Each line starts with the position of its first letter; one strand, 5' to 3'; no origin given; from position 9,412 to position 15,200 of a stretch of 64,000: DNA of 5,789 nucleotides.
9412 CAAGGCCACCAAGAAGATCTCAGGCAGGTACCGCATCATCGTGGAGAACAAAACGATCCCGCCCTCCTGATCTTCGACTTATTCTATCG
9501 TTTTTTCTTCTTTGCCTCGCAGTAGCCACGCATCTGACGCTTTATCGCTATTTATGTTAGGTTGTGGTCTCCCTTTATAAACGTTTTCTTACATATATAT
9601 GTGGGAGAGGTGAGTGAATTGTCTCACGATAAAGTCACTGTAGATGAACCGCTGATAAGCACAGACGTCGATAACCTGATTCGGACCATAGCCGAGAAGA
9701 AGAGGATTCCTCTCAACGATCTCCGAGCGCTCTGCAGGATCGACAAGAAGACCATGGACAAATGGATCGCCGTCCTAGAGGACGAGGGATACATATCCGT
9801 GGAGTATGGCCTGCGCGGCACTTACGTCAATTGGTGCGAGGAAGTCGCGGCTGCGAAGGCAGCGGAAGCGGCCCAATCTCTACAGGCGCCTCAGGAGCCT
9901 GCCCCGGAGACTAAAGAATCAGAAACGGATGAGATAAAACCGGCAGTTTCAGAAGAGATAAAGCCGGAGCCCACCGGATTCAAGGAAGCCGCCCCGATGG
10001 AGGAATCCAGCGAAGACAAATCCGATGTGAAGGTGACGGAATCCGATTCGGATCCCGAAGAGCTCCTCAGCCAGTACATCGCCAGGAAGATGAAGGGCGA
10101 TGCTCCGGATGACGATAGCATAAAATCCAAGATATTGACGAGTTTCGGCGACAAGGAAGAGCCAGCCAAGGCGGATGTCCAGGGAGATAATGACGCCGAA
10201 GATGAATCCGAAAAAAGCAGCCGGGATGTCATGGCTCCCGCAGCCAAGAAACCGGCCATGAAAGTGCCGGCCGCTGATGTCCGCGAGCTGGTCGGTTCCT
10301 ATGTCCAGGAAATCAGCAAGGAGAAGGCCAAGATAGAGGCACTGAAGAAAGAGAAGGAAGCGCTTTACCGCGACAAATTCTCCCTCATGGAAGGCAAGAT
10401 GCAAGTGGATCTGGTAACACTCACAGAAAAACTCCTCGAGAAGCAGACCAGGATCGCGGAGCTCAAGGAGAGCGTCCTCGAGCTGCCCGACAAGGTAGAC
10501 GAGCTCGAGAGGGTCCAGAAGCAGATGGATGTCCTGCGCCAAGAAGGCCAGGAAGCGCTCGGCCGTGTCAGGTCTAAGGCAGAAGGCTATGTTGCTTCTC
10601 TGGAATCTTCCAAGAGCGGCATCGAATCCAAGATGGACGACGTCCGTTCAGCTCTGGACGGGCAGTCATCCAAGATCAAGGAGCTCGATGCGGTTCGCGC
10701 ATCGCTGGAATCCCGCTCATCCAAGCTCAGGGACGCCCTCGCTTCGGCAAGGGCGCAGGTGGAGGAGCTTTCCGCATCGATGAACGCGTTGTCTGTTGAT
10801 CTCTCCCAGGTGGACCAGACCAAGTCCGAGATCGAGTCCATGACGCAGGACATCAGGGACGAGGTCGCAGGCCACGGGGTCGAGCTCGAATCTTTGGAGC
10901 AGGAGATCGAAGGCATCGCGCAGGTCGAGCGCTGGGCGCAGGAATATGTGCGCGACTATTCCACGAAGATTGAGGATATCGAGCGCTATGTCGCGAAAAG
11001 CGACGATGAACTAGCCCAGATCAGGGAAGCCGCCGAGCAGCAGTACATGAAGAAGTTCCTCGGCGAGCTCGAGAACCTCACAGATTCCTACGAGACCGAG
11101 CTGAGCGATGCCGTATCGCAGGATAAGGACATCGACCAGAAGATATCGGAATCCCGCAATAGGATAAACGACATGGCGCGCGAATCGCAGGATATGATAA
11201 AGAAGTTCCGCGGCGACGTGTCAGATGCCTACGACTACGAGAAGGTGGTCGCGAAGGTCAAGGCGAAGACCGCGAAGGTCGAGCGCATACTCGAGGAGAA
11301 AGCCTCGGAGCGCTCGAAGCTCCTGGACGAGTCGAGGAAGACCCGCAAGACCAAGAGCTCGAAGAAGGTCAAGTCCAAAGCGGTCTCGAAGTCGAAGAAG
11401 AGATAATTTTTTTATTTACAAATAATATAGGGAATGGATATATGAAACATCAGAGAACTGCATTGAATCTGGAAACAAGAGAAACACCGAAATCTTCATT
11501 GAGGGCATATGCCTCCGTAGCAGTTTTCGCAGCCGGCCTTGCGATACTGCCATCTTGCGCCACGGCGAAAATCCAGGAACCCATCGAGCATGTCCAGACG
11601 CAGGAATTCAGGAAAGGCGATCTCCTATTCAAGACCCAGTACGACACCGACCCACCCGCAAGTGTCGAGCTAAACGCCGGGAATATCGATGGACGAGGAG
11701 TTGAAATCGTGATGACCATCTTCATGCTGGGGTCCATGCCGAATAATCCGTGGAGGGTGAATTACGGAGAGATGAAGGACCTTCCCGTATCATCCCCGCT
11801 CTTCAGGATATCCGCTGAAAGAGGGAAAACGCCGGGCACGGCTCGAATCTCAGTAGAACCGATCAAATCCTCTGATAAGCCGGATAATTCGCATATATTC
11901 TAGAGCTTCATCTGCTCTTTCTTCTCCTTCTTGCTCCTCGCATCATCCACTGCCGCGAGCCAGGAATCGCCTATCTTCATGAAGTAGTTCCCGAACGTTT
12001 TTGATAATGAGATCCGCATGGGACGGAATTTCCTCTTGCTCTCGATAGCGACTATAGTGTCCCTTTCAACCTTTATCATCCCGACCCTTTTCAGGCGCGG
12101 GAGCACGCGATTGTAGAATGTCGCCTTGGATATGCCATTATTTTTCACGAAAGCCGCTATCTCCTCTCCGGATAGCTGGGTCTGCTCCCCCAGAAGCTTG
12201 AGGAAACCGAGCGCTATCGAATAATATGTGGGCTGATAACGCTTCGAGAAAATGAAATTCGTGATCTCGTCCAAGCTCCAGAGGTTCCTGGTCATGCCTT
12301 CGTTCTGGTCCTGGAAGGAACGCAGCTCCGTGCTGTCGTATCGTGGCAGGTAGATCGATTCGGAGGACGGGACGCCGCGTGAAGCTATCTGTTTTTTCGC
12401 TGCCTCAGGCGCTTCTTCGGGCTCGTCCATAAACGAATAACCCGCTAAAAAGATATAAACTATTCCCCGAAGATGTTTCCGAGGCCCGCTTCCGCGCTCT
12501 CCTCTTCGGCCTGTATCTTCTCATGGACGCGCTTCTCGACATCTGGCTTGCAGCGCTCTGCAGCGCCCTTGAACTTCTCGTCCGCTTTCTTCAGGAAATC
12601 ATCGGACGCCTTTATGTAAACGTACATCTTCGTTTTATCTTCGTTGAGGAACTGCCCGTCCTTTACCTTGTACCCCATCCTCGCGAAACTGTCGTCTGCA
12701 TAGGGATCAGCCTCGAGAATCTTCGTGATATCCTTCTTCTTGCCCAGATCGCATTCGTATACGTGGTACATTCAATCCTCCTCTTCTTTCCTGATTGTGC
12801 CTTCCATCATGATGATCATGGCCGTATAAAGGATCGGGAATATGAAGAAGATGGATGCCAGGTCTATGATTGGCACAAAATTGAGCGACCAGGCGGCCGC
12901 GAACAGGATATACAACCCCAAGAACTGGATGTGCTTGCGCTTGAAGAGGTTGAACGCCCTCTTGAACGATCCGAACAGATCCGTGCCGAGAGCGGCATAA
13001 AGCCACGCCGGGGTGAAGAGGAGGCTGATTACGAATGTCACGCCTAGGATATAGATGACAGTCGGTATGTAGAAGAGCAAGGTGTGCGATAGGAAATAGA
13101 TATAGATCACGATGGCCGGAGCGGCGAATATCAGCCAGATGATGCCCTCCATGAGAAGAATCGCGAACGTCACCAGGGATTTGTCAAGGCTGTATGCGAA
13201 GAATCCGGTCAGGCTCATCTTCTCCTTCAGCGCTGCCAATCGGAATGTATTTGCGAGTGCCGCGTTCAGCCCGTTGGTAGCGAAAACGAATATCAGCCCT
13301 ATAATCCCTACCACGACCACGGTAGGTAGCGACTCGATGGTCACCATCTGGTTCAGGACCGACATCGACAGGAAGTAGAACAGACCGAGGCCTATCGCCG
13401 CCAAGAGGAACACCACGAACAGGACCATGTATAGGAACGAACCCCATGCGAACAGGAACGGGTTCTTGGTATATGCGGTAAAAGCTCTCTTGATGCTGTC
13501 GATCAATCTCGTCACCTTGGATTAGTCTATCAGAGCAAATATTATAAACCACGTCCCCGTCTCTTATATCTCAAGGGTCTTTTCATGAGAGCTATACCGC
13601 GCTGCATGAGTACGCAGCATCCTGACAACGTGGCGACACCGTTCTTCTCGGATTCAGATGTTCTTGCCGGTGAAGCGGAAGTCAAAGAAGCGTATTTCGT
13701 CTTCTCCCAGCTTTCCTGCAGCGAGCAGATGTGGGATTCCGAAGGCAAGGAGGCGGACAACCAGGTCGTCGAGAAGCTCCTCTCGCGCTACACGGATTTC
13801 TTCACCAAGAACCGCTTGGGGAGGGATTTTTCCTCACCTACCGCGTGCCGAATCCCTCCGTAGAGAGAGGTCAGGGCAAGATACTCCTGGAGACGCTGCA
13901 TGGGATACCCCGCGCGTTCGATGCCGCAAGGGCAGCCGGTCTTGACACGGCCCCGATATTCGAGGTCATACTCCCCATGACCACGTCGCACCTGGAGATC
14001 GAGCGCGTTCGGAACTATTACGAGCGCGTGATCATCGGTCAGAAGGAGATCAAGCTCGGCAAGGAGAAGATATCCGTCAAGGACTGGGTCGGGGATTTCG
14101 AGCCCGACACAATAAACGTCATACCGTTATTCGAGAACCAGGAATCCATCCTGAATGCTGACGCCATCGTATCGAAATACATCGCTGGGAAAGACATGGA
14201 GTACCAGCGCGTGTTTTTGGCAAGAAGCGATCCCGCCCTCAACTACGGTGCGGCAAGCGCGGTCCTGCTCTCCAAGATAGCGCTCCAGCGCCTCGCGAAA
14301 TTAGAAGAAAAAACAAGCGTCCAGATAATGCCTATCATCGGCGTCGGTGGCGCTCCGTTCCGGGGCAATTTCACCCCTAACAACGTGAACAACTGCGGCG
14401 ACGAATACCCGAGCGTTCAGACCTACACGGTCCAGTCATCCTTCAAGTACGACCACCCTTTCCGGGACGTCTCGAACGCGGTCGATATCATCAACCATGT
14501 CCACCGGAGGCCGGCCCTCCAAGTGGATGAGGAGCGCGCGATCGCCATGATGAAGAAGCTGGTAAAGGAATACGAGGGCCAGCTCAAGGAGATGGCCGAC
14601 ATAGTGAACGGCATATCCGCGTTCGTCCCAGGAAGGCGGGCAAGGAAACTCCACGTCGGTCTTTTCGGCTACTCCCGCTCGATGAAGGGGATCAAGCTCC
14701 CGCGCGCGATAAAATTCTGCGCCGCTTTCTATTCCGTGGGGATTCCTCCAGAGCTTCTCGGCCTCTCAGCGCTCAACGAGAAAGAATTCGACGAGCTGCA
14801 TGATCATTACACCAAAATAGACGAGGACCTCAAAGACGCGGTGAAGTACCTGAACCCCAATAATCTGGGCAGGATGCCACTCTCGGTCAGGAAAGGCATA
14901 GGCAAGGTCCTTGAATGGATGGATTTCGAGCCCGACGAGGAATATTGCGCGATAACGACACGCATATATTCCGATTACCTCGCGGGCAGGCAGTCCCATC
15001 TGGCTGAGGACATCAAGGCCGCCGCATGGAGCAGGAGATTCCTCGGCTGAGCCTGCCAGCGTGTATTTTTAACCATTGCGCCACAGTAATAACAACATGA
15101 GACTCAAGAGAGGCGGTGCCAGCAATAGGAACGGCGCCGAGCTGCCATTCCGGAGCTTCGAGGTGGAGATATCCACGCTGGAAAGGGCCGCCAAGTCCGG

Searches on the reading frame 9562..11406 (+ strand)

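Call 48: search_protein_families(library=ncbifam, proteins=[window:9562-11406:+], max_evalue=0.00001)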
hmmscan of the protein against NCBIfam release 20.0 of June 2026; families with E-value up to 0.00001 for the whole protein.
window:9562-11406:+ (614 aa): 3 families
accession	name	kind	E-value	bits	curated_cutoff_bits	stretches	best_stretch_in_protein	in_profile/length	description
TIGR04523.1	Mplasa_alph_rch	subfamily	7.3e-11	40.7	270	1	249-548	377-674/745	helix-rich protein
NF045487.1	ASRP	equivalog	1.3e-08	33.9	300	1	238-402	320-482/593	archaea-specific SMC-related protein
TIGR02168.1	SMC_prok_B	equivalog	8.6e-08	30.4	567.35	1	360-605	236-479/1181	chromosome segregation protein SMC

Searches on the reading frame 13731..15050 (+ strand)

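Call 93: search_protein_families(library=ncbifam, proteins=[window:13731-15050:+], max_evalue=1e-10)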
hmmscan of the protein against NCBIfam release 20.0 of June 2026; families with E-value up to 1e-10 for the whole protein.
window:13731-15050:+ (439 aa): 1 family
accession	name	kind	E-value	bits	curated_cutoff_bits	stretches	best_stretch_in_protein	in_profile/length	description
TIGR02751.1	PEPCase_arch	equivalog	9.7e-136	453.5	146.05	1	23-382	69-434/506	phosphoenolpyruvate carboxylase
